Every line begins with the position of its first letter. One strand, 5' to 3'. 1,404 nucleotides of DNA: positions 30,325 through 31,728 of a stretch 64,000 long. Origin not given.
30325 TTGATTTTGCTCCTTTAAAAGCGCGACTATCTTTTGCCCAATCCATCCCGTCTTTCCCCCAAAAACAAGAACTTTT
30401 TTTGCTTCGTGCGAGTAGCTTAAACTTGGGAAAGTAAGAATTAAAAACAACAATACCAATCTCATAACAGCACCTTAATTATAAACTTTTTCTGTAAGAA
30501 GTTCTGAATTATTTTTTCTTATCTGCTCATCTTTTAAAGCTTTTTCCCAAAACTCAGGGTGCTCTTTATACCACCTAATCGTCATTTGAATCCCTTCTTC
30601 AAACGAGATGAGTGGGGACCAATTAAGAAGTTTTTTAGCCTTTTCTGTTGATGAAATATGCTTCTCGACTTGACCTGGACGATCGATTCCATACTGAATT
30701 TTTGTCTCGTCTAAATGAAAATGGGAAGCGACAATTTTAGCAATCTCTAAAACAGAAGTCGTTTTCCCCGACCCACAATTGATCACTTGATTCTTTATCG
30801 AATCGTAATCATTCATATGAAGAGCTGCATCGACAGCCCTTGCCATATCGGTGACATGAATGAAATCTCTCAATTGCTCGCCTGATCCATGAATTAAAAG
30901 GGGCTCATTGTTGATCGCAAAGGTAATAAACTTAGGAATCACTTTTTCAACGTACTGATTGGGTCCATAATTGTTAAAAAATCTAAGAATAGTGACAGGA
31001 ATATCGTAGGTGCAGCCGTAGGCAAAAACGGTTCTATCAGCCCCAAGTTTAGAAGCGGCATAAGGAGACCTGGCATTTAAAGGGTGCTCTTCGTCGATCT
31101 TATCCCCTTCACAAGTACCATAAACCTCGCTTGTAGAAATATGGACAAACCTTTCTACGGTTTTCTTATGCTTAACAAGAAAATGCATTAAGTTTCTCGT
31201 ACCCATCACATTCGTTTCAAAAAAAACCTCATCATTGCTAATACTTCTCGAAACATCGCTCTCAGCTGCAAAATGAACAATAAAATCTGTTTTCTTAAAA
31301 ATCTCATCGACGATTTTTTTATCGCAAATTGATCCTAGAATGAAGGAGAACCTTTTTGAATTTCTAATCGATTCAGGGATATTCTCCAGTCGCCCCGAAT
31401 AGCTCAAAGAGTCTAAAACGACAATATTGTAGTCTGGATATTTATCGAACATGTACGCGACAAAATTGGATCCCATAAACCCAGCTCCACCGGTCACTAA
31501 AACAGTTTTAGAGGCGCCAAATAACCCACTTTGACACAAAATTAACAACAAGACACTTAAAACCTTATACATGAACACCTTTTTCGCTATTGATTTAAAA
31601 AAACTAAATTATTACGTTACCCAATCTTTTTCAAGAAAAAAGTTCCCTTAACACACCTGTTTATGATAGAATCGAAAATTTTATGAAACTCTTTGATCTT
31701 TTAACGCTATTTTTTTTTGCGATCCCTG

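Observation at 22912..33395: Glycan-modification toolkit in which five normally cytoplasmic, nucleotide-cofactor enzymes carry signal/anchor peptides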

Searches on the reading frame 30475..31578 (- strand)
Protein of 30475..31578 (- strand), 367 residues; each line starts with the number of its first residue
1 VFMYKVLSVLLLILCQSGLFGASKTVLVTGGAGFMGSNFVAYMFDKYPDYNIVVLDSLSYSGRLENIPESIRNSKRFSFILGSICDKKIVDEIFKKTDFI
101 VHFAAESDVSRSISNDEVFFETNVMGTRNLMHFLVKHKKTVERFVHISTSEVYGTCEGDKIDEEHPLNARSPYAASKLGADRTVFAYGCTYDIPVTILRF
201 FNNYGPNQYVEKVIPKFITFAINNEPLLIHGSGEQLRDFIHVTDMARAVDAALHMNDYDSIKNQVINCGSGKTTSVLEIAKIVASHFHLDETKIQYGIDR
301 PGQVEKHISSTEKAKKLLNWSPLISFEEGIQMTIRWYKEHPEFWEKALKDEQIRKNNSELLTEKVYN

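Call 3: search_protein_families(library=pfam, proteins=[window:30475-31578:-], max_evalue=0.01)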
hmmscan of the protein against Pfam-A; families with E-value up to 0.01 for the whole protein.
window:30475-31578:- (367 aa): 6 families
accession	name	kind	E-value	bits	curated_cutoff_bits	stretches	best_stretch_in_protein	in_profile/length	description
PF16363.11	GDP_Man_Dehyd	-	3e-71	241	27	1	27-333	1-332/332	GDP-mannose 4,6 dehydratase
PF01370.27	Epimerase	-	4.8e-60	203.4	20.9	1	26-269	1-240/240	NAD dependent epimerase/dehydratase family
PF01073.25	3Beta_HSD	-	2.5e-19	69.8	22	1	27-264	1-244/280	3-beta hydroxysteroid dehydrogenase/isomerase family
PF02719.21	Polysacc_synt_2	-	1.4e-15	57.7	20.2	1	26-295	1-259/293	Polysaccharide biosynthesis protein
PF07993.18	NAD_binding_4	-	8e-14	51.8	20.1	1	28-199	1-203/258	Male sterility protein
PF04321.23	RmlD_sub_bind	-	3e-10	40.1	27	1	26-295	3-239/287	RmlD substrate binding domain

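Call 4: search_protein_families(library=ncbifam, proteins=[window:30475-31578:-], max_evalue=0.01)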
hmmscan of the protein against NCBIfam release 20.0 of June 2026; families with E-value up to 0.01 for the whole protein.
window:30475-31578:- (367 aa): 31 families (the best 25 are shown)
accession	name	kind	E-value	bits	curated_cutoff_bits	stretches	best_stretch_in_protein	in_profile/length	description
TIGR01181.1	dTDP_gluc_dehyt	equivalog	2.6e-94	315.9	365.1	1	26-345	2-319/321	dTDP-glucose 4,6-dehydratase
NF007490.0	PRK10084.1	subfamily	6.7e-58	196.4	649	1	26-353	3-349/361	dTDP-glucose 4,6-dehydratase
NF007582.0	PRK10217.1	equivalog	1.9e-55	188.4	698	1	24-352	2-345/355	dTDP-glucose 4,6-dehydratase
TIGR04180.1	EDH_00030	hypoth_equivalog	9.3e-55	185.8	475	1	26-322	1-294/297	NAD-dependent 4,6-dehydratase LegB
TIGR01179.1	galE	equivalog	1.1e-48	165.8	262.3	1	26-342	2-330/332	UDP-glucose 4-epimerase GalE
TIGR02197.1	heptose_epim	equivalog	2.7e-33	115.5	274.6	1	26-339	1-315/316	ADP-glyceromanno-heptose 6-epimerase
NF011728.1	PRK15181.1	equivalog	3.4e-28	98.6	760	1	19-339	11-339/348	Vi polysaccharide biosynthesis UDP-N-acetylglucosaminuronic acid C-4 epimerase TviC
NF007956.0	PRK10675.1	subfamily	4.5e-27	95.1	394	1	25-344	2-336/338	UDP-glucose 4-epimerase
TIGR02622.1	CDP_4_6_dhtase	equivalog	6.4e-24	84.7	278.45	1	23-342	4-335/352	CDP-glucose 4,6-dehydratase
NF008872.0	PRK11908.1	equivalog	1.8e-23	83.2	294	1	24-341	2-339/349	bifunctional UDP-4-keto-pentose/UDP-xylose synthase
NF005998.1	PRK08125.1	equivalog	2.1e-23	82.6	777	1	22-336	314-648/649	bifunctional UDP-4-amino-4-deoxy-L-arabinose formyltransferase/UDP-glucuronic acid oxidase ArnA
TIGR01472.1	gmd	equivalog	1.7e-19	70.3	415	1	25-334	2-335/342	GDP-mannose 4,6-dehydratase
NF008360.0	PRK11150.1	equivalog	3.9e-17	62.4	452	1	26-296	2-261/310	ADP-glyceromanno-heptose 6-epimerase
NF047922.1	GDPFucSynFcl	equivalog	4.1e-17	62.6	500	1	112-340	67-304/308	GDP-L-fucose synthase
NF042423.1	oxyalk_red_Shew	equivalog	2.9e-14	52.9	580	1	23-257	8-226/331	2-alkyl-3-oxoalkanoate reductase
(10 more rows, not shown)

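Call 11: find_homologous_proteins(query=window:30475-31572:-, max_evalue=0.00001)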
Query window:30475-31572:- (365 aa): 7944 proteins with E <= 0.00001 among 8000 candidates; the best 120 are listed.
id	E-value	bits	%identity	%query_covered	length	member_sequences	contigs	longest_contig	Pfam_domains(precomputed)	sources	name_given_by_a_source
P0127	6.3e-245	830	100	100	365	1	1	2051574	PF04321.24,PF16363.12,PF02719.22,PF01073.26,PF07993.19,PF01370.28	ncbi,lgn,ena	-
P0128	4.3e-180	617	75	98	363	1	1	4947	PF04321.24,PF16363.12,PF02719.22,PF01073.26,PF07993.19,PF01370.28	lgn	-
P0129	2.0e-175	601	71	98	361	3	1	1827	PF04321.24,PF16363.12,PF02719.22,PF01073.26,PF07993.19,PF01370.28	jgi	jgi:dTDP-glucose 4,6-dehydratase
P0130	4.6e-170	584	69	96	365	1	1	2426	PF04321.24,PF16363.12,PF02719.22,PF01073.26,PF07993.19,PF13460.13,PF01370.28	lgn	-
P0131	2.5e-155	535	63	99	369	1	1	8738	PF04321.24,PF16363.12,PF02719.22,PF01073.26,PF07993.19,PF13460.13,PF01370.28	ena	-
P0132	4.8e-154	531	63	98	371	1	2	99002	PF04321.24,PF16363.12,PF02719.22,PF01073.26,PF07993.19,PF13460.13,PF01370.28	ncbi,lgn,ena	-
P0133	1.3e-153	529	61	99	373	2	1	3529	PF04321.24,PF16363.12,PF02719.22,PF01073.26,PF07993.19,PF01370.28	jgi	-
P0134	7.8e-153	527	60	100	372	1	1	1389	PF04321.24,PF16363.12,PF02719.22,PF01073.26,PF07993.19,PF01370.28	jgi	jgi:dTDP-glucose 4,6-dehydratase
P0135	9.6e-153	527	60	99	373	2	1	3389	PF04321.24,PF16363.12,PF02719.22,PF01073.26,PF07993.19,PF01370.28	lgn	-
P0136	1.2e-151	523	61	98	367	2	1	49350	PF04321.24,PF16363.12,PF02719.22,PF01073.26,PF07993.19,PF13460.13,PF01370.28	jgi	jgi:dTDP-glucose 4,6-dehydratase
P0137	2.1e-150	519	60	99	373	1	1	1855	PF04321.24,PF16363.12,PF02719.22,PF01073.26,PF07993.19,PF13460.13,PF01370.28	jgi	jgi:dTDP-glucose 4,6-dehydratase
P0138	2.7e-142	492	64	92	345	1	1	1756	PF04321.24,PF16363.12,PF02719.22,PF01073.26,PF07993.19,PF01370.28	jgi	-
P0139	4.5e-141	488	58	98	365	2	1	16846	PF04321.24,PF16363.12,PF02719.22,PF01073.26,PF07993.19,PF01370.28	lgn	-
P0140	3.3e-140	485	58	97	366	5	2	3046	PF04321.24,PF16363.12,PF02719.22,PF01073.26,PF07993.19,PF01370.28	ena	-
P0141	9.6e-140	484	58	99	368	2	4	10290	PF04321.24,PF16363.12,PF02719.22,PF01073.26,PF07993.19,PF01370.28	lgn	-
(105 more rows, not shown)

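Call 20: search_solved_structures(query=P0127, max_evalue=1e-40)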
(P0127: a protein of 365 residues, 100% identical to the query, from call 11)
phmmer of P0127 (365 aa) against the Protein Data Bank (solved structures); distinct sequences matched with E-value up to 1e-40: 11.
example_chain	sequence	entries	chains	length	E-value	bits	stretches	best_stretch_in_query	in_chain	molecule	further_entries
6bi4_A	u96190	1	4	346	1.3e-72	248.1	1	22-344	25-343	dTDP-glucose 4,6-dehydratase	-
2hun_A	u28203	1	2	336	1e-68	235.4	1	23-351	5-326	336aa long hypothetical dTDP-glucose 4,6-dehydratase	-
1r66_A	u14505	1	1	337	1.6e-60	208.4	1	24-344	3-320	TDP-glucose-4,6-dehydratase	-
1r6d_A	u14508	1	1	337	3.1e-60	207.5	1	24-344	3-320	TDP-glucose-4,6-dehydratase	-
8shh_A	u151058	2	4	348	1.1e-55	192.4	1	19-347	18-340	dTDP-glucose 4,6-dehydratase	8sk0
8du1_A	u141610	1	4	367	1.3e-54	189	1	22-346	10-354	dTDP-glucose 4,6-dehydratase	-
1kep_A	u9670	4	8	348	1.4e-52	182.3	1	22-347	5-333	dTDP-D-glucose 4,6-dehydratase | DTDP-GLUCOSE 4,6-DEHYDRATASE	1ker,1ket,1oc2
1g1a_A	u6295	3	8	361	1.2e-51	179.2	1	24-340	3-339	DTDP-D-GLUCOSE 4,6-DEHYDRATASE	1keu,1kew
1bxk_A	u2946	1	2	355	4.8e-51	177.2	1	23-347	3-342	PROTEIN (DTDP-GLUCOSE 4,6-DEHYDRATASE)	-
6vlo_A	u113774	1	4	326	1e-47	166.3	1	19-337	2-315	Putative dTDP-D-glucose 4,6-dehydratase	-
6bwl_A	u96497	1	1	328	1.2e-43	152.9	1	24-337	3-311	Pal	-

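Call 38: search_protein_families(library=pfam, proteins=[L026:12972-13676:-, L014:8897-9991:+, L018:3909-4895:+, L025:3414-4142:+, L008:10969-11853:+, L018:7882-9000:+, L036:6879-7895:+, L017:3723-4493:+, L050:6428-7189:-, L046:18086-19093:-], max_evalue=0.01)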
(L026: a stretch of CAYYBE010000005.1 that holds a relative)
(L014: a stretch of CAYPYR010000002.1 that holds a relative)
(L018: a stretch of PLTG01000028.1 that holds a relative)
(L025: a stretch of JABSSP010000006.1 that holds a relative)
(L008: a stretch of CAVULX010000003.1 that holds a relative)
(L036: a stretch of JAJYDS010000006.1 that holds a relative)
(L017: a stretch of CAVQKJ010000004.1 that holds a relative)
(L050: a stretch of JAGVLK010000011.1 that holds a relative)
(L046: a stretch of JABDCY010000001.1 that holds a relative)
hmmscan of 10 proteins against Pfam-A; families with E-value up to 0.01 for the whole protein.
L026:12972-13676:- (234 aa): 0 families

L014:8897-9991:+ (364 aa): 10 families
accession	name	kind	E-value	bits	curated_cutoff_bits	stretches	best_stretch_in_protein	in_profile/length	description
PF02719.21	Polysacc_synt_2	-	4.1e-82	276.1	20.2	1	38-311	1-291/293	Polysaccharide biosynthesis protein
PF01370.27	Epimerase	-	6.6e-20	72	20.9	1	38-251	1-236/240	NAD dependent epimerase/dehydratase family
PF01073.25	3Beta_HSD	-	4.5e-13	49.3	22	1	39-162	1-122/280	3-beta hydroxysteroid dehydrogenase/isomerase family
PF16363.11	GDP_Man_Dehyd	-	3.9e-10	40.1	27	1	39-158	1-131/332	GDP-mannose 4,6 dehydratase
PF04321.23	RmlD_sub_bind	-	1.9e-08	34.2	27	1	37-158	2-103/287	RmlD substrate binding domain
PF07993.18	NAD_binding_4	-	5.6e-07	29.4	20.1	1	42-163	3-142/258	Male sterility protein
PF00106.31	adh_short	-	6.3e-05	23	26.6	1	36-177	1-160/195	short chain dehydrogenase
PF13460.12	NAD_binding_10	-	0.00024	21.4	27.2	1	42-158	1-100/184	NAD(P)H-binding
PF05368.20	NmrA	-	0.0059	16.7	27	1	35-122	2-79/298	NmrA-like family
PF01488.26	Shikimate_DH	-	0.0094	16.5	24.3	0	33-131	10-101/138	Shikimate / quinate 5-dehydrogenase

L018:3909-4895:+ (328 aa): 0 families

L025:3414-4142:+ (242 aa): 2 families
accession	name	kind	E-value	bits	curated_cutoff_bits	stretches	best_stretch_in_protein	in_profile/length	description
PF13578.12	Methyltransf_24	-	6e-09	37.2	26.3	1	59-161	1-104/105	Methyltransferase domain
PF08242.18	Methyltransf_12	-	0.00089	20.4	30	1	59-131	1-71/98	Methyltransferase domain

L008:10969-11853:+ (294 aa): 2 families
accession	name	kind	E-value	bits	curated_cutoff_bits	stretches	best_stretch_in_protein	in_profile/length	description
PF24785.1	RXYLT1_C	-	1.5e-07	31.5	27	1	183-241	50-109/187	RXYLT1 C-terminal domain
PF03016.20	Exostosin_GT47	-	5.1e-05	23.2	33.4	1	112-237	173-256/293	Exostosin GT47 domain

L018:7882-9000:+ (372 aa): 2 families
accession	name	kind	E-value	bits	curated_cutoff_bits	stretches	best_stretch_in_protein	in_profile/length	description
PF13578.12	Methyltransf_24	-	9.3e-12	46.2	26.3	1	193-295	1-104/105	Methyltransferase domain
PF04989.18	RMNT_CmcI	-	0.00026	21.2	23.2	1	189-339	33-184/206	Rhamnosyl O-methyltransferase/CmcI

L036:6879-7895:+ (338 aa): 0 families

L017:3723-4493:+ (256 aa): 1 family
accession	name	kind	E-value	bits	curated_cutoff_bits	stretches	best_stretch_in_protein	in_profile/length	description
PF08795.16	DUF1796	-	5.2e-09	36.6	23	1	38-182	2-140/166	Putative papain-like cysteine peptidase (DUF1796)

L050:6428-7189:- (253 aa): 1 family
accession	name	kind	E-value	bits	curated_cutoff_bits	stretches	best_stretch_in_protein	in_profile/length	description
PF03414.19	Glyco_transf_6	-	2.3e-46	158.4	25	1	25-248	76-309/313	Glycosyltransferase family 6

L046:18086-19093:- (335 aa): 0 families

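Call 39: search_protein_families(library=pfam, proteins=[L054:2563-3498:-, L018:3185-3901:+, L026:6547-7251:+, L041:13209-13865:+], max_evalue=1)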
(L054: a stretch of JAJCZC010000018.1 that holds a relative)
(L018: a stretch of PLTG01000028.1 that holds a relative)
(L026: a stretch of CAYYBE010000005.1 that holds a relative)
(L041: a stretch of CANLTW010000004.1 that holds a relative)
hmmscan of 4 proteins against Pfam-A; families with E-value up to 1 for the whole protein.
L054:2563-3498:- (311 aa): 3 families
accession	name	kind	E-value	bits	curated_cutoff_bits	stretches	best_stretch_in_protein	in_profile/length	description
PF04488.21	Gly_transf_sug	-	7.4e-15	55.9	23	1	88-196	1-85/93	Glycosyltransferase sugar-binding region containing DXD motif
PF12919.13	TcdA_TcdB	-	3.2e-09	37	23.6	2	163-188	169-194/382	TcdA/TcdB catalytic glycosyltransferase domain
PF05704.18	Caps_synth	-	0.00065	19.6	24.5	1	120-206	63-152/278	Capsular polysaccharide synthesis protein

L018:3185-3901:+ (238 aa): 3 families
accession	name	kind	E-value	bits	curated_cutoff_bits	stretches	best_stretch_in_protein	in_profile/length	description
PF05050.19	Methyltransf_21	-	4.9e-21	76.1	22.7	1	51-219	6-172/173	Methyltransferase FkbM domain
PF18537.6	CODH_A_N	-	0.13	12.7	32.2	0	11-59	27-74/83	Carbon monoxide dehydrogenase subunit alpha N-terminal domain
PF18016.8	SAM_3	-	0.23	11.9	22.6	1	204-229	10-35/65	SAM domain (Sterile alpha motif)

L026:6547-7251:+ (234 aa): 2 families
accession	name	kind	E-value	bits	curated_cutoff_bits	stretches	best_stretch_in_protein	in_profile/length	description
PF05050.19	Methyltransf_21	-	9.9e-24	84.8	22.7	1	46-211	1-172/173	Methyltransferase FkbM domain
PF04055.27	Radical_SAM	-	0.13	12.9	29.5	1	105-184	40-123/166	Radical SAM superfamily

L041:13209-13865:+ (218 aa): 1 family
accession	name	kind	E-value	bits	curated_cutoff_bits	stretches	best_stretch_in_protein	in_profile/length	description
PF01755.23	Glyco_transf_25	-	3.5e-09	37.3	24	1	52-116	64-125/199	Glycosyltransferase family 25 (LPS biosynthesis protein)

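Call 62: search_protein_families(library=pfam, proteins=[L199:75-797:+], max_evalue=0.001)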
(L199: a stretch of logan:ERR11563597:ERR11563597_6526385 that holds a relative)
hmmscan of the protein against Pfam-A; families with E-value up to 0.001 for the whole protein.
L199:75-797:+ (240 aa): 1 family
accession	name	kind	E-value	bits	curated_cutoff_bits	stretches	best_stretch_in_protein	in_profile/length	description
PF02684.21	LpxB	-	7.9e-46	157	22.6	1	3-210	132-347/374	Lipid-A-disaccharide synthetase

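Call 70: search_protein_families(library=pfam, proteins=[L022:11759-12724:+, L022:12745-13890:+, L022:16757-17683:+, L016:10001-11824:+, L040:6094-7311:-, L040:10323-11093:-, L002:6239-7030:+, L002:9271-10491:+, L004:10989-11708:+, L022:14731-15645:+], max_evalue=0.01)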
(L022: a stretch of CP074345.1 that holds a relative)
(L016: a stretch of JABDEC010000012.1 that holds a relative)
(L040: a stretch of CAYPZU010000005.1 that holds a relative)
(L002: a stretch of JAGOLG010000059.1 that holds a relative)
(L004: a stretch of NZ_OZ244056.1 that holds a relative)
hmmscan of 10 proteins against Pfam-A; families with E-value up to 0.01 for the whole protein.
L022:11759-12724:+ (321 aa): 1 family
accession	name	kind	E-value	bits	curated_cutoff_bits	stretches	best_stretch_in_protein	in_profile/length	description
PF00535.33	Glycos_transf_2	-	0.0014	19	23.3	1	27-84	2-60/168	Glycosyl transferase family 2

L022:12745-13890:+ (381 aa): 0 families

L022:16757-17683:+ (308 aa): 0 families

L016:10001-11824:+ (607 aa): 6 families
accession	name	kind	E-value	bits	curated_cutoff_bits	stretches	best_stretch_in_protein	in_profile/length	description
PF01370.27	Epimerase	-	1.5e-15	57.8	20.9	1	30-170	5-157/240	NAD dependent epimerase/dehydratase family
PF04321.23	RmlD_sub_bind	-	1.5e-14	54.2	27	1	27-178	4-149/287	RmlD substrate binding domain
PF02719.21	Polysacc_synt_2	-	4.6e-05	23.2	20.2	1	57-118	63-121/293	Polysaccharide biosynthesis protein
PF16363.11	GDP_Man_Dehyd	-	5e-05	23.4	27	1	52-174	56-172/332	GDP-mannose 4,6 dehydratase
PF07993.18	NAD_binding_4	-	0.0037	16.9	20.1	1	73-173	90-197/258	Male sterility protein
PF17767.7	NAPRTase_N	-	0.0063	17.3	32.6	1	520-585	26-91/125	Nicotinate phosphoribosyltransferase (NAPRTase) N-terminal domain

L040:6094-7311:- (405 aa): 0 families

L040:10323-11093:- (256 aa): 1 family
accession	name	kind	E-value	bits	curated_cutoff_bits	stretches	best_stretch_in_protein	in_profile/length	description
PF03269.20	DUF268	-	3.5e-34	118.6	25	1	101-231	5-143/176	Caenorhabditis protein of unknown function, DUF268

L002:6239-7030:+ (263 aa): 0 families

L002:9271-10491:+ (406 aa): 1 family
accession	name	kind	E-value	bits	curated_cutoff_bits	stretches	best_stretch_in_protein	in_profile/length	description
PF04577.19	Glyco_transf_61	-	4.8e-17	62.9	27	1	77-292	1-137/137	Glycosyltransferase 61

L004:10989-11708:+ (239 aa): 1 family
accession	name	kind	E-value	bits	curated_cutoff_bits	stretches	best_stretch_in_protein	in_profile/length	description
PF13578.12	Methyltransf_24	-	1.2e-08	36.2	26.3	1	98-149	53-105/105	Methyltransferase domain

L022:14731-15645:+ (304 aa): 2 families
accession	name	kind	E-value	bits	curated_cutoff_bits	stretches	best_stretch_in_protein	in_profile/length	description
PF01697.33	Glyco_transf_92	-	2e-26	93.6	23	1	44-215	18-195/249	Glycosyltransferase family 92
PF13704.12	Glyco_tranf_2_4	-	9.8e-13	48.9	27.5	1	41-142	2-97/98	Glycosyl transferase family 2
